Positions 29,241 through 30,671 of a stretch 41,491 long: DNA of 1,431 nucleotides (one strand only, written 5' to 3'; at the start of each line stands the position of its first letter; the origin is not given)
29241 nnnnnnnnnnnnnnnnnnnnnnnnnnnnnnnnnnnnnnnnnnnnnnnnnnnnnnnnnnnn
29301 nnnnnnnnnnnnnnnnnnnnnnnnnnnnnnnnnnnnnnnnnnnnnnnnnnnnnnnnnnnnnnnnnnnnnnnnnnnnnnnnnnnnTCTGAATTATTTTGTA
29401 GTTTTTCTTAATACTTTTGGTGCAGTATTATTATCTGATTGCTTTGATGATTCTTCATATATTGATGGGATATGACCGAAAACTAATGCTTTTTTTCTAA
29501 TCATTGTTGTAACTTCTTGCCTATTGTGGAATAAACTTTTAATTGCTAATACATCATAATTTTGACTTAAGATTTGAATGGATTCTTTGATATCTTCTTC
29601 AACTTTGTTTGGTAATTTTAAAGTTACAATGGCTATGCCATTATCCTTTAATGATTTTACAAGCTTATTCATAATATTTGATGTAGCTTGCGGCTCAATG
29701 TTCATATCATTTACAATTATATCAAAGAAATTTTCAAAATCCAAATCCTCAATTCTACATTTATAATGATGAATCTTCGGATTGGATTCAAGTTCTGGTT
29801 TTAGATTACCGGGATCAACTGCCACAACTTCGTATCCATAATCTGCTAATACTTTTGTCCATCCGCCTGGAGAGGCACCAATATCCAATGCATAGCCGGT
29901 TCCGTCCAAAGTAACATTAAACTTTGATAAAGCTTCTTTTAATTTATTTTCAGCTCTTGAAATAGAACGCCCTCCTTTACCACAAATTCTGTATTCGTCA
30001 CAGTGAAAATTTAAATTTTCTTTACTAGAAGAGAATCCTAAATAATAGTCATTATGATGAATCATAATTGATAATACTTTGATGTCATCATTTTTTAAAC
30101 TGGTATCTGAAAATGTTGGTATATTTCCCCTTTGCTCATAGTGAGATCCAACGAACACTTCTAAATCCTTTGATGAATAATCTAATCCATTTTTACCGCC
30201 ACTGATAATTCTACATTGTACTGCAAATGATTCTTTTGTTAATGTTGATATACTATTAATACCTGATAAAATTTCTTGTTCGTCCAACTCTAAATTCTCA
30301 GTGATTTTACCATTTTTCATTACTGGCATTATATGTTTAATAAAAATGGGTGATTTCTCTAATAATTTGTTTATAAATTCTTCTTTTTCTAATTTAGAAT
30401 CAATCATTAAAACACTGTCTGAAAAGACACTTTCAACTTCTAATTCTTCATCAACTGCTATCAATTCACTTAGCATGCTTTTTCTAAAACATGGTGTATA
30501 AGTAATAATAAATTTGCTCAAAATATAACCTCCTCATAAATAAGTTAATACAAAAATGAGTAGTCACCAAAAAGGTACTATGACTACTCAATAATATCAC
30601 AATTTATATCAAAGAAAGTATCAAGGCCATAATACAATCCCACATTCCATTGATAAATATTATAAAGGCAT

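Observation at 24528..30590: Seven-gene radical-SAM RiPP-like operon that does not fit a class I can name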

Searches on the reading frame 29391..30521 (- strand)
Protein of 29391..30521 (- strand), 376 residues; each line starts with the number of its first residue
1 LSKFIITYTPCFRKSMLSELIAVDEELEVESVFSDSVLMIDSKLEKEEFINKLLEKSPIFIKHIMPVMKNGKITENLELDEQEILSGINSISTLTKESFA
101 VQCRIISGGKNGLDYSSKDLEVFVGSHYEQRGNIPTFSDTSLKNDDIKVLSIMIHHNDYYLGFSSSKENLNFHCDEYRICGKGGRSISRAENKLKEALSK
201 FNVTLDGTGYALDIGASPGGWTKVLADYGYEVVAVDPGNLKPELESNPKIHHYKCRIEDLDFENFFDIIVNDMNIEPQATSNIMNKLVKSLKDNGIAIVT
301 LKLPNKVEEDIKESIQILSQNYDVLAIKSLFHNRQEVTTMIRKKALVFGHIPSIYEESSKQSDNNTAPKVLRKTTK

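Call 3: search_protein_families(library=pfam, proteins=[window:29391-30521:-], max_evalue=0.01)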
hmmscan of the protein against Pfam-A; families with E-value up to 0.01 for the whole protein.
window:29391-30521:- (376 aa): 4 families
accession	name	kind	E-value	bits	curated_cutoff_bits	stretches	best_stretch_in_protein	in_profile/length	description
PF01728.25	FtsJ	-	1.4e-13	51.6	24.1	1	188-276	3-104/181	FtsJ-like methyltransferase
PF13649.12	Methyltransf_25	-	1.2e-05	26.3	27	1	212-295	2-97/97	Methyltransferase domain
PF13489.12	Methyltransf_23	-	1.8e-05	25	27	1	191-301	6-118/164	Methyltransferase domain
PF08241.18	Methyltransf_11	-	2.8e-05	25.1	21.2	1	212-298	1-94/95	Methyltransferase domain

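Call 4: search_protein_families(library=ncbifam, proteins=[window:29391-30521:-], max_evalue=0.01)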
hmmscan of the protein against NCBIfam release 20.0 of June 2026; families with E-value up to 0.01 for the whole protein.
window:29391-30521:- (376 aa): 5 families
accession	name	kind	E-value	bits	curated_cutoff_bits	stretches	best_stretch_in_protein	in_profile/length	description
NF008734.0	PRK11760.1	equivalog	8.6e-21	74.7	176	1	145-344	143-354/359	23S rRNA (cytidine(2498)-2'-O)-methyltransferase RlmM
NF049952.1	23rRNACMtaseTlyA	equivalog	8.8e-13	48.3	250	1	186-315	57-185/236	23S rRNA (cytidine-2'-O)-methyltransferase TlyA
TIGR00478.1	tly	subfamily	5.4e-10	39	185.8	1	187-333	56-204/228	TlyA family rRNA (cytidine-2'-O)-methyltransferase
TIGR00438.1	rrmJ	equivalog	2.9e-06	26.9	300.15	1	185-242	11-70/188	23S rRNA (uridine(2552)-2'-O)-methyltransferase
TIGR01983.1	UbiG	equivalog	0.0042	16.4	102.95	1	210-300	52-152/228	bifunctional 2-polyprenyl-6-hydroxyphenol methylase/3-demethylubiquinol 3-O-methyltransferase UbiG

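Call 33: find_homologous_proteins(query=window:29391-30521:-, max_evalue=0.00001)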
Query window:29391-30521:- (376 aa): 205 proteins with E <= 0.00001 among 4860 candidates; the best 120 are listed.
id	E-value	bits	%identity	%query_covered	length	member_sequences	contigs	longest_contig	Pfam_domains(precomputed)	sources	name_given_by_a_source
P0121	1.2e-244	829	100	100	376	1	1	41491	PF13489.13,PF13649.13,PF01728.26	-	-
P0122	9.4e-224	761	90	100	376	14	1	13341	PF13489.13,PF01728.26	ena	-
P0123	4.6e-179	614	73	99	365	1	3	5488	PF01728.26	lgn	-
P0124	3.5e-173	594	70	99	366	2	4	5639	PF13489.13,PF13649.13,PF01728.26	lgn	-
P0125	1.8e-170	585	71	99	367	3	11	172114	PF13489.13,PF01728.26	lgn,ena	-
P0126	1.7e-169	582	71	99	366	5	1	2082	PF13489.13,PF01728.26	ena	-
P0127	7.6e-153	527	67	92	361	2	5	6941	PF13489.13,PF01728.26,PF08241.19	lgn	-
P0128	1.4e-152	526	67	92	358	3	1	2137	PF13489.13,PF01728.26,PF08241.19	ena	-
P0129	1.3e-151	523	66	92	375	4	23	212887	PF13489.13,PF13649.13,PF01728.26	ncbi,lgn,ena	-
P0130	1.1e-149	517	66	92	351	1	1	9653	PF13649.13,PF01728.26,PF08241.19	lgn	-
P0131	2.9e-149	516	66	93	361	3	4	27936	PF13489.13,PF13649.13,PF01728.26,PF08241.19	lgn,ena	-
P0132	4.6e-144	498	64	92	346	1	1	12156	PF13489.13,PF01728.26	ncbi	-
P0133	8.2e-144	498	63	92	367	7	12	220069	PF01728.26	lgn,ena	-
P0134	3.5e-140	486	64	88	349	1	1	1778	PF01728.26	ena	-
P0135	1.2e-139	484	63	91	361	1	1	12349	PF13489.13,PF01728.26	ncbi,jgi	-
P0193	2.3e-108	381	52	91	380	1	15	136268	PF13489.13,PF13649.13,PF01728.26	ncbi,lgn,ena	-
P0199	2.6e-107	378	51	91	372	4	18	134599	PF13489.13,PF01728.26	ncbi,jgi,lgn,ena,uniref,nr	ncbi:hypothetical protein A3K02_02445 [candidate division WS6 bacterium RIFOXYD1_FULL_33_8]|uniref:R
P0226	4.7e-94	334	46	91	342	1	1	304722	PF01728.26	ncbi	-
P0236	4.2e-90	321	47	90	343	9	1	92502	PF13489.13,PF01728.26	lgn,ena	-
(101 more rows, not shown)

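Call 34: search_solved_structures(query=window:29391-30521:-, max_evalue=0.01)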
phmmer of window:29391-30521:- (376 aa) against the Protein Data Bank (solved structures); distinct sequences matched with E-value up to 0.01: 7.
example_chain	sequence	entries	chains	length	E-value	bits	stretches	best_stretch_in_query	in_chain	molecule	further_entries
3hp7_A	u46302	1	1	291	7.7e-05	25.7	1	176-297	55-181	Hemolysin, putative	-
4atn_A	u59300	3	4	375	9.8e-05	25.4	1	159-344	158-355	RIBOSOMAL RNA LARGE SUBUNIT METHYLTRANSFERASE M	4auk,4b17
3opn_A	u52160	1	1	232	0.00014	24.8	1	175-239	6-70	putative hemolysin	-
3dou_A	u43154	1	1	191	0.00044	23.2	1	188-257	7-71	Ribosomal RNA large subunit methyltransferase J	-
5ks2_A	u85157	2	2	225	0.00047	23.1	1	180-250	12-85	16S/23S rRNA (cytidine-2'-O)-methyltransferase TlyA | Cytotoxin / haemolysin homologue TlyA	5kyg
7s0s_B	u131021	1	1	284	0.0032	20.4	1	187-250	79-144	16S/23S rRNA (Cytidine-2'-O)-methyltransferase TlyA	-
5eov_A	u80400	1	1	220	0.0044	19.9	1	188-250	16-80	16S/23S rRNA (cytidine-2'-O)-methyltransferase TlyA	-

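Call 37: find_encoding_contigs(protein=P0199, flank=7000, max_places=2)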
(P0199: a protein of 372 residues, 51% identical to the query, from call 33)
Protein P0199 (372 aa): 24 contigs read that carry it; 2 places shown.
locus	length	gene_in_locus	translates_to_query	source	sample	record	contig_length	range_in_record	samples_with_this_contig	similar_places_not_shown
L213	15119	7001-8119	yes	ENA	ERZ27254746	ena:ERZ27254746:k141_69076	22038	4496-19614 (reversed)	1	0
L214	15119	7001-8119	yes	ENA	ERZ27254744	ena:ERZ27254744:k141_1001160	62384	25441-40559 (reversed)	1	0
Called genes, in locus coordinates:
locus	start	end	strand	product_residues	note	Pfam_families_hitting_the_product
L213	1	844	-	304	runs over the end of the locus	-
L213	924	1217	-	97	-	-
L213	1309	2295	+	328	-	-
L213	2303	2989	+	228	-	PF00702:Hydrolase, PF12710:HAD, PF13419:HAD_2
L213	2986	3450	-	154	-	PF02870:Methyltransf_1N, PF01035:DNA_binding_1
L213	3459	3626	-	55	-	-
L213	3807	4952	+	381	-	PF04055:Radical_SAM, PF13353:Fer4_12, PF13186:SPASM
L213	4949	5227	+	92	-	-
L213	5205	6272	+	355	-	PF00534:Glycos_transf_1, PF13692:Glyco_trans_1_4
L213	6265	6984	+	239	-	PF02585:PIG-L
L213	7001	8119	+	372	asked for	PF13489:Methyltransf_23 (weak), PF01728:FtsJ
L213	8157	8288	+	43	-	-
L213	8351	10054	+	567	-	PF02543:Carbam_trans_N, PF16861:Carbam_trans_C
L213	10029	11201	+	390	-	PF20706:GT4-conflict, PF00534:Glycos_transf_1, PF13692:Glyco_trans_1_4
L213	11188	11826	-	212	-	PF23477:zf_Tbcl_2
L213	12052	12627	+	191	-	PF01625:PMSR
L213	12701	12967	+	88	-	-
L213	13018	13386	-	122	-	PF08818:DUF1801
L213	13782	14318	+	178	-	-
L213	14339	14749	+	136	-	-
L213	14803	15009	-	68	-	-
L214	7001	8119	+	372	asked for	PF13489:Methyltransf_23 (weak), PF01728:FtsJ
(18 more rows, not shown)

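Call 38: find_encoding_contigs(protein=P0226, flank=7000, max_places=1)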
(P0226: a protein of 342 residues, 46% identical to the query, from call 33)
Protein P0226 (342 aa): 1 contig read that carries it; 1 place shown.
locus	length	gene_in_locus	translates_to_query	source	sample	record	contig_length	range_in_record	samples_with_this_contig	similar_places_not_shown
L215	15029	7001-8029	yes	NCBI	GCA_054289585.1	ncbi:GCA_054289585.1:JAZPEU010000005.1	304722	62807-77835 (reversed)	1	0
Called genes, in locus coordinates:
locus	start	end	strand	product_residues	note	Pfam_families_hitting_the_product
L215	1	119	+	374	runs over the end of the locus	PF13477:Glyco_trans_4_2, PF13439:Glyco_transf_4, PF13579:Glyco_trans_4_4, PF20706:GT4-conflict (faint), PF00534:Glycos_transf_1, PF13692:Glyco_trans_1_4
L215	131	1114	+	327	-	PF00579:tRNA-synt_1b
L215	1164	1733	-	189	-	-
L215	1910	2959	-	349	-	-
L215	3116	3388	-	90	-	-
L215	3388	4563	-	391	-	PF02536:mTERF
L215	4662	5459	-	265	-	-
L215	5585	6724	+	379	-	PF01636:APH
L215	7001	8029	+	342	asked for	PF01728:FtsJ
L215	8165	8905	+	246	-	PF00106:adh_short, PF08659:KR, PF13561:adh_short_C2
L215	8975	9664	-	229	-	-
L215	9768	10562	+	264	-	-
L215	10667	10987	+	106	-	-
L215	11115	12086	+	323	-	-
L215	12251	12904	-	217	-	-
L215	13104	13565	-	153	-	-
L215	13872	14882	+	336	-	PF01168:Ala_racemase_N, PF00842:Ala_racemase_C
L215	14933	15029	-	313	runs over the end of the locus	PF07670:Gate (weak)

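Call 39: find_encoding_contigs(protein=P0133, flank=7000, max_places=1)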
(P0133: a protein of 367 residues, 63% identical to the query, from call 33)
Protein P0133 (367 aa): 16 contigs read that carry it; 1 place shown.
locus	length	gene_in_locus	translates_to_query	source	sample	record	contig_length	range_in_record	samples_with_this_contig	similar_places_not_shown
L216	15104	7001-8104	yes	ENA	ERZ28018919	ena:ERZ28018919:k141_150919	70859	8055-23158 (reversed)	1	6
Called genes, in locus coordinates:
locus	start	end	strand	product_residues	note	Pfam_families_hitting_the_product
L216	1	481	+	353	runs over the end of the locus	PF12770:CHAT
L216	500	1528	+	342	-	PF17761:DUF1016_N, PF17762:HTH_ParB (faint), PF06250:YhcG_C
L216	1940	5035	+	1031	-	PF00133:tRNA-synt_1, PF09334:tRNA-synt_1g (faint), PF08264:Anticodon_1, PF19302:DUF5915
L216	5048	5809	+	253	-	PF01048:PNP_UDP_1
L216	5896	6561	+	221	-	PF18864:AbiTii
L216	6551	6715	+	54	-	-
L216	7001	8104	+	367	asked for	PF01728:FtsJ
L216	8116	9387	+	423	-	PF04055:Radical_SAM, PF13353:Fer4_12 (weak)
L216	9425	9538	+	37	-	-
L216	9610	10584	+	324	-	PF08241:Methyltransf_11, PF13649:Methyltransf_25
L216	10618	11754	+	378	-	PF13353:Fer4_12 (weak), PF04055:Radical_SAM, PF13186:SPASM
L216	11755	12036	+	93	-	-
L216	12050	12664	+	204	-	PF12746:GNAT_acetyltran (weak), PF00583:Acetyltransf_1, PF13673:Acetyltransf_10, PF13508:Acetyltransf_7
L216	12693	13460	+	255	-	PF04055:Radical_SAM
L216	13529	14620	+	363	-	PF07787:TMEM43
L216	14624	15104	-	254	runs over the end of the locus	PF13489:Methyltransf_23, PF07021:MetW (weak), PF13847:Methyltransf_31, PF08241:Methyltransf_11, PF08242:Methyltransf_12 (faint), PF13649:Methyltransf_25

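Call 42: search_protein_families(library=pfam, proteins=[L216:12693-13460:+, L213:3807-4952:+, L213:4949-5227:+, L213:8351-10054:+, L213:6265-6984:+], max_evalue=0.01)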
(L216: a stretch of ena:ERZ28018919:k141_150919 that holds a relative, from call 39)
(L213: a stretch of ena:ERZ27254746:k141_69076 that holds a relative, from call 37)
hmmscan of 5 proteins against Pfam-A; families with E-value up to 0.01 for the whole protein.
L216:12693-13460:+ (255 aa): 2 families
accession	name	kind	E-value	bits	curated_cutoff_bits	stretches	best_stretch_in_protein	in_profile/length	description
PF04055.27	Radical_SAM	-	4.4e-13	50.2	29.5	1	15-151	2-144/166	Radical SAM superfamily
PF13353.11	Fer4_12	-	3.1e-05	24.7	22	1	18-94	13-93/137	4Fe-4S single cluster domain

L213:3807-4952:+ (381 aa): 3 families
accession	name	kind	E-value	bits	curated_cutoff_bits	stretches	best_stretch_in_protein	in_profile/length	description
PF04055.27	Radical_SAM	-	2e-23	83.8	29.5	1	17-182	1-166/166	Radical SAM superfamily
PF13186.11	SPASM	-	7.4e-11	42.6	21.5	1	254-317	1-66/67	Iron-sulfur cluster-binding domain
PF13353.11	Fer4_12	-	1.2e-08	35.8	22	1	19-123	11-116/137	4Fe-4S single cluster domain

L213:4949-5227:+ (92 aa): 0 families

L213:8351-10054:+ (567 aa): 3 families
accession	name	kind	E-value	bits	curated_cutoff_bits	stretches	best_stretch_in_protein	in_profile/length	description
PF16861.10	Carbam_trans_C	-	1.2e-51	175.1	27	1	384-555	2-168/170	Carbamoyltransferase C-terminus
PF02543.21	Carbam_trans_N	-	1.2e-20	74.7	24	1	131-343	130-345/346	Carbamoyltransferase N-terminus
PF22521.2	HypF_C_2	-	0.0024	18.1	27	1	273-341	168-240/241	Carbamoyltransferase, Kae1-like Domain, second subdomain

L213:6265-6984:+ (239 aa): 1 family
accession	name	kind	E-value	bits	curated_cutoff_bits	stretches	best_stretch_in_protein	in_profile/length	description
PF02585.22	PIG-L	-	4.7e-28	98.7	28.2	1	7-126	1-125/129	GlcNAc-PI de-N-acetylase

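Call 62: predict_structure(alignment_id=A4)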
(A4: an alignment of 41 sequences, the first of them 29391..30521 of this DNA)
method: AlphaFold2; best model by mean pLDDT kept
length: 376 residues; sequences in the alignment: 41
mean_pLDDT: 86.0   pTM: 0.81
mean pLDDT of the five models: 86.0, 85.6, 85.1, 84.8, 83.5
residues with pLDDT >= 90: 263; 70-90: 58; 50-70: 15; < 50: 40
segments of 3 or more residues with pLDDT < 50: 174-183, 347-376
pLDDT, mean of each block of 10 residues (from residue 1): 95 96 97 96 97 95 96 95 97 92 83 87 92 78 82 95 93 51 60 88 87 93 93 95 94 93 91 95 95 93 92 97 95 90 68 36 38 39
secondary structure, 60 per line:
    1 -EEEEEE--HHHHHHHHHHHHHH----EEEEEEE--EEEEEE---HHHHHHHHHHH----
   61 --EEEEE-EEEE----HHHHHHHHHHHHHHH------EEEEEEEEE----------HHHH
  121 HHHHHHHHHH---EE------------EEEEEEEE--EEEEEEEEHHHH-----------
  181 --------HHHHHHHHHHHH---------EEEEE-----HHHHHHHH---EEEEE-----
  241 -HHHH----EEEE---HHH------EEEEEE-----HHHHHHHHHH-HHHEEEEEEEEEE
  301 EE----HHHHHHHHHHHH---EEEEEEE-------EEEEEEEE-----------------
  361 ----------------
elements in order: E2-7 H10-23 E28-34 E37-42 H46-56 E63-67 E69-72 H77-91 E98-106 H117-130 E148-155 E158-165 H166-169 H189-200 E210-214 H220-227 E231-235 H242-245 E250-253 E266-271 H277-286 E291-302 H307-318 E322-328 E336-343

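Call 65: fold_search(model_id=the predicted structure, library=pdb)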
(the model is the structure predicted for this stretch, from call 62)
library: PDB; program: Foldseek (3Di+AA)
matches with E <= 10: 1743; with E <= 0.001: 730
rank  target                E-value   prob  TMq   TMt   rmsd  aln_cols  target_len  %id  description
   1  4atn                  1.5e-21  1.00  0.65  0.68   5.7       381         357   19  Crystal structure of C2498 2'-O-ribose methyltransferase RlmM from Escherichia coli (released 2012-08-15)
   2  4auk_B                7.3e-20  1.00  0.63  0.66   5.8       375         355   20  Crystal structure of C2498 2'-O-ribose methyltransferase RlmM from Escherichia coli (released 2012-08-15)
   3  3tm5_A                1.8e-15  1.00  0.34  0.34  12.9       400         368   15  Crystal structure of Trm14 from Pyrococcus furiosus in complex with sinefungin (released 2012-03-14)
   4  3tm5_B                2.0e-15  1.00  0.33  0.33  12.3       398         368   14  Crystal structure of Trm14 from Pyrococcus furiosus in complex with sinefungin (released 2012-03-14)
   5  3tlj_A                2.7e-15  1.00  0.33  0.34  12.5       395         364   14  Crystal structure of Trm14 from Pyrococcus furiosus in complex with S-adenosyl-L-homocysteine (released 2012-03-14)
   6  6zxw_G                4.4e-15  1.00  0.33  0.37  11.4       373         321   14  Structure of Archaeoglobus fulgidus Trm11-Trm112 m2G10 tRNA methyltransferase complex bound to sinefungin (released 2020-09-23)
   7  6zxv_B                6.3e-15  1.00  0.32  0.36  12.1       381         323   15  Structure of Archaeoglobus fulgidus Trm11 m2G10 tRNA methyltransferase enzyme bound to sinefungin (released 2020-09-23)
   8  3tma                  2.0e-14  1.00  0.36  0.40  11.9       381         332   13  Crystal structure of TrmN from Thermus thermophilus (released 2012-03-14)
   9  6zxv_A                3.0e-14  1.00  0.33  0.36  11.7       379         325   14  Structure of Archaeoglobus fulgidus Trm11 m2G10 tRNA methyltransferase enzyme bound to sinefungin (released 2020-09-23)
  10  5e71                  4.9e-14  1.00  0.31  0.35  11.6       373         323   15  Crystal structure of the archaeal tRNA m2G/m22G10 methyltransferase (aTrm11) from Thermococcus kodakarensis (released 2016-07-06)
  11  6zxy                  5.5e-14  1.00  0.32  0.35  12.1       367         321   13  Structure of Archaeoglobus fulgidus Trm11 m2G10 tRNA methyltransferase enzyme (released 2020-09-23)
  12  3ldg                  1.8e-10  1.00  0.32  0.32  13.0       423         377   10  Crystal structure of SMU.472, a putative methyltransferase complexed with SAH (released 2011-01-19)
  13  3k0b                  2.6e-10  1.00  0.31  0.31  13.0       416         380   10  Crystal structure of a predicted N6-adenine-specific DNA methylase from Listeria monocytogenes str. 4b F2365 (released 2009-10-13)
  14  1vbk_B                1.5e-09  1.00  0.29  0.35  16.8       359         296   15  Crystal structure of PH1313 from Pyrococcus horikoshii Ot3 (released 2005-04-19)
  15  3ldu                  1.9e-09  1.00  0.33  0.33  13.9       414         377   13  The crystal structure of a possible methylase from Clostridium difficile 630. (released 2010-01-26)
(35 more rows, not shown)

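Call 69: find_encoding_contigs(protein=P0193, flank=8000, max_places=1)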
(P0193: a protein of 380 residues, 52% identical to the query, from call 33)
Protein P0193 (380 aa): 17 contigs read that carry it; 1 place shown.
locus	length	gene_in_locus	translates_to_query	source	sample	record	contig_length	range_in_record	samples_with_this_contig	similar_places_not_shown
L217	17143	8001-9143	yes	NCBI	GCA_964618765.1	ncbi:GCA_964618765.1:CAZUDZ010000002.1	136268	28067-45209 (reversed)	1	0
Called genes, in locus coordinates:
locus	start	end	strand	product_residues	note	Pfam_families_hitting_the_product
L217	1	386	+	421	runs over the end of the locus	PF00232:Glyco_hydro_1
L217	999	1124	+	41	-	-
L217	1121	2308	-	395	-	PF02511:Thy1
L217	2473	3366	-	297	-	-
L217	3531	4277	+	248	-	-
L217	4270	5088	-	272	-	-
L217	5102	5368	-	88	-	PF00093:VWC (weak), PF23334:VWC2L_2nd (weak), PF05375:Pacifastin_I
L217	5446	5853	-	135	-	PF09945:DUF2177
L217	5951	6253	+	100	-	PF12840:HTH_20, PF01022:HTH_5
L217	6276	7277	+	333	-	-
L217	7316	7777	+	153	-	-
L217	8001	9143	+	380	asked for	PF01728:FtsJ, PF13489:Methyltransf_23 (faint), PF13649:Methyltransf_25 (faint)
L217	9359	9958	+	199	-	PF01841:Transglut_core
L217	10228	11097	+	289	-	PF01261:AP_endonuc_2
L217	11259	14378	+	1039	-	PF00580:UvrD-helicase, PF13245:AAA_19, PF13361:UvrD_C, PF13538:UvrD_C_2 (faint), PF12705:PDDEXK_1, PF01930:Cas_Cas4 (weak)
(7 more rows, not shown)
